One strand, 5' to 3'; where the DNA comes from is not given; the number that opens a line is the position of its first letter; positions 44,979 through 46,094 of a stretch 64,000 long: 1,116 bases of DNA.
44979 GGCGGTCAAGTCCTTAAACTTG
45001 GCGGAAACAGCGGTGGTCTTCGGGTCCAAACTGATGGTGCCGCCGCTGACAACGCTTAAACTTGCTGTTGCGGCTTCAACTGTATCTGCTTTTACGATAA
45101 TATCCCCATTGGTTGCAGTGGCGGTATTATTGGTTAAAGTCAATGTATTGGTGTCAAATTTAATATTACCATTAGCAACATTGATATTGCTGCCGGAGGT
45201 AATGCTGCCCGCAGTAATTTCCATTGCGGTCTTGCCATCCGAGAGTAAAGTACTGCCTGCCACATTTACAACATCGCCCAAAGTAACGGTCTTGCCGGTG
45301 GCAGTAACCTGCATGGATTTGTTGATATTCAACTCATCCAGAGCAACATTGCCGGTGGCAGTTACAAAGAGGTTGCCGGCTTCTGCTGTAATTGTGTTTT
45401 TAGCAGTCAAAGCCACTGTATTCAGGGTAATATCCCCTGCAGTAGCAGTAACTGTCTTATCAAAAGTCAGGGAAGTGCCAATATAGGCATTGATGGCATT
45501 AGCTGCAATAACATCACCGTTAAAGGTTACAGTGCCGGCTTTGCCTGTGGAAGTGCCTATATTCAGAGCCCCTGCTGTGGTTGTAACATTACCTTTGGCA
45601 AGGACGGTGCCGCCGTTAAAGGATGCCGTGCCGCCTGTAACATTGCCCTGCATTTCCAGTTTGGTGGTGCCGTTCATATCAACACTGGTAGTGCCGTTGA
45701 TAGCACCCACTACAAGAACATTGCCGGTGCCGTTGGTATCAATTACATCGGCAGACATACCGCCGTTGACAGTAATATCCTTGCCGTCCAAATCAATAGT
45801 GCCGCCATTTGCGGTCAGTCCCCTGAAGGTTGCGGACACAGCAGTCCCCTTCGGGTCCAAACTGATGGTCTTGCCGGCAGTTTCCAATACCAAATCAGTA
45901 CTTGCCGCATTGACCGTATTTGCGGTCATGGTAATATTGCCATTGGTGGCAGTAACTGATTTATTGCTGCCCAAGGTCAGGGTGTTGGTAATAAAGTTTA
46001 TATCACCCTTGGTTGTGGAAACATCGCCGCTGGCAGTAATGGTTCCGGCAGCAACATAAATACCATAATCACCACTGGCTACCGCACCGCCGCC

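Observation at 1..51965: A single uninterrupted ORF of >=17,321 codons that the ORF track does not show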

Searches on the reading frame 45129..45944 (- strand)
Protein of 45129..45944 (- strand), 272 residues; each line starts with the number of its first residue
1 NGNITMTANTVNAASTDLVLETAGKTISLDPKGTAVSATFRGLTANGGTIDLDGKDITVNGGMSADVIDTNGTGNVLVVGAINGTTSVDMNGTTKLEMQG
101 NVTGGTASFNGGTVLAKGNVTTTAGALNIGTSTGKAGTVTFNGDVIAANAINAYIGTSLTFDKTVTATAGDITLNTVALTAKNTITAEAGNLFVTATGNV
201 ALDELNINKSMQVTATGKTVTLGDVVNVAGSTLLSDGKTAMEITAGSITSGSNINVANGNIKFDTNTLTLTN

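Call 42: search_solved_structures(query=A3, max_evalue=1)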
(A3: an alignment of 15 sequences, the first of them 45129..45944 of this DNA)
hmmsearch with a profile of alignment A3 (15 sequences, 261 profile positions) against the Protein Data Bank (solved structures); distinct sequences matched with E-value up to 1: 6.
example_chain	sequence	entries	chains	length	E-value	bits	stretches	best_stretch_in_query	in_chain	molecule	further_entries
6czj_A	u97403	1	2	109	0.043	16.5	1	97-163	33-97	b10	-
7zax_A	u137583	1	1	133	0.41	13.3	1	100-133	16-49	Lipopolysaccharide export system protein LptA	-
5ty7_A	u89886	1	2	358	0.6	12.7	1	129-231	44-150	Penicillin-binding protein 4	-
5tw8_A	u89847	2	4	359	0.61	12.7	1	129-231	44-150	Penicillin-binding protein 4 | Penicillin binding protein 4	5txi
5tw4_A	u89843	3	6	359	0.87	12.2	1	129-231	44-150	Penicillin-binding protein 4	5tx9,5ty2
1tvf_A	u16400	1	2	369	0.98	12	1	129-231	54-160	penicillin binding protein 4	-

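Call 50: predict_structure(alignment_id=A3)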
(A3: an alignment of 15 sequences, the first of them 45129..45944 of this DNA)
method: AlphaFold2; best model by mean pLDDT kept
length: 272 residues; sequences in the alignment: 15
mean_pLDDT: 97.1   pTM: 0.93
mean pLDDT of the five models: 97.1, 97.0, 97.0, 96.6, 96.2
residues with pLDDT >= 90: 265; 70-90: 7; 50-70: 0; < 50: 0
segments of 3 or more residues with pLDDT < 50: none
pLDDT, mean of each block of 10 residues (from residue 1): 93 96 95 90 98 97 98 97 98 98 99 99 98 97 99 99 99 99 98 99 98 98 97 95 98 96 97 87
secondary structure, 60 per line:
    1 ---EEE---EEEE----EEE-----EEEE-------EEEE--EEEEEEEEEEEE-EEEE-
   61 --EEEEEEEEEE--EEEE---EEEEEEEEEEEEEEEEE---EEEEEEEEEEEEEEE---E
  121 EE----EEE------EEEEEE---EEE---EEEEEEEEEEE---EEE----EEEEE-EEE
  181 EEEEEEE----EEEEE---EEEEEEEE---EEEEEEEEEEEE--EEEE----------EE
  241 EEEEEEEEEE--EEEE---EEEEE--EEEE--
elements in order: E4-6 E10-13 E18-20 E26-29 E37-40 E43-54 E56-59 E63-72 E75-78 E82-98 E102-116 E120-122 E127-129 E136-141 E145-147 E151-161 E165-167 E172-176 E178-187 E192-196 E200-207 E211-222 E225-228 E239-250 E253-256 E260-264 E267-270

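Call 53: fold_search(model_id=the predicted structure, library=pdb)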
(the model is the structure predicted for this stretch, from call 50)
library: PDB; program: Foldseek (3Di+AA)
matches with E <= 10: 51; with E <= 0.001: 0
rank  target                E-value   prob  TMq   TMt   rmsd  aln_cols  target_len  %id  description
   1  8c50_A                5.4e-01  0.05  0.17  0.16  14.8       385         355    8  Pontibacter korlensis curli subunit CsgA (released 2023-06-28)
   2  4rm6                  1.0e+00  0.14  0.28  0.12  14.2       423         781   10  Crystal structure of Hemopexin Binding Protein (released 2016-05-18)
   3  4dn7_A                1.2e+00  0.02  0.15  0.12  16.4       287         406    9  CRYSTAL STRUCTURE OF putative ABC transporter, ATP-binding protein from Methanosarcina mazei Go1 (released 2012-02-22)
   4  4i84_B                1.2e+00  0.11  0.26  0.26  12.0       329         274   11  The crystal structure of the Haemophilus influenzae HxuA secretion domain involved in the two-partner secretion pathwa (released 2013-11-13)
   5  4i84_A                1.7e+00  0.18  0.37  0.34  11.6       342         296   11  The crystal structure of the Haemophilus influenzae HxuA secretion domain involved in the two-partner secretion pathwa (released 2013-11-13)
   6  7muq_AM               1.9e+00  0.03  0.16  0.18  13.8       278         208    9  Reconstruction of the Legionella pneumophila Dot/Icm T4SS 3DVA Map 1 (released 2021-10-06)
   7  8oq1                  2.4e+00  0.06  0.28  0.15  12.1       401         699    8  Crystal structure of tailspike depolymerase (APK14_gp49) from Acinetobacter phage vB_AbaP_APK14 (released 2023-06-07)
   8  8cpk_B                2.7e+00  0.08  0.29  0.23  14.1       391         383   11  Crystal structure of EtpA secretion domain from Enterotoxigenic Escherichia coli (released 2024-01-10)
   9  6n2c_B                2.7e+00  0.06  0.25  0.18  12.1       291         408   10  The Crystal Structure of Caldicellulosiruptor hydrothermalis Tapirin C-terminal domain (released 2018-12-19)
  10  4e75_A                2.7e+00  0.03  0.18  0.16  13.3       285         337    7  Structure of LpxD from Acinetobacter baumannii at 2.85A resolution (P21 form) (released 2013-01-16)
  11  6p5t_C                2.9e+00  0.04  0.22  0.10  17.3       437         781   12  Surface-layer (S-layer) RsaA protein from Caulobacter crescentus bound to strontium and iodide (released 2020-01-15)
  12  7o9q_A                3.0e+00  0.04  0.24  0.22  12.1       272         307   13  Crystal structure of the Awp1 (adhesin-like wall protein 1) A-domain from Candida glabrata (released 2021-12-15)
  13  6p5t_D                3.0e+00  0.02  0.19  0.09  16.2       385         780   15  Surface-layer (S-layer) RsaA protein from Caulobacter crescentus bound to strontium and iodide (released 2020-01-15)
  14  4peu                  3.0e+00  0.02  0.17  0.17  14.2       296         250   12  Structure of the polysaccharide lyase-like protein Cthe_2159 from C. thermocellum, native form with Calcium bound (released 2014-10-01)
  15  4ow2_A                3.0e+00  0.01  0.16  0.11  17.8       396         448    8  YopM from Yersinia enterocolitica WA-314 (released 2015-03-04)
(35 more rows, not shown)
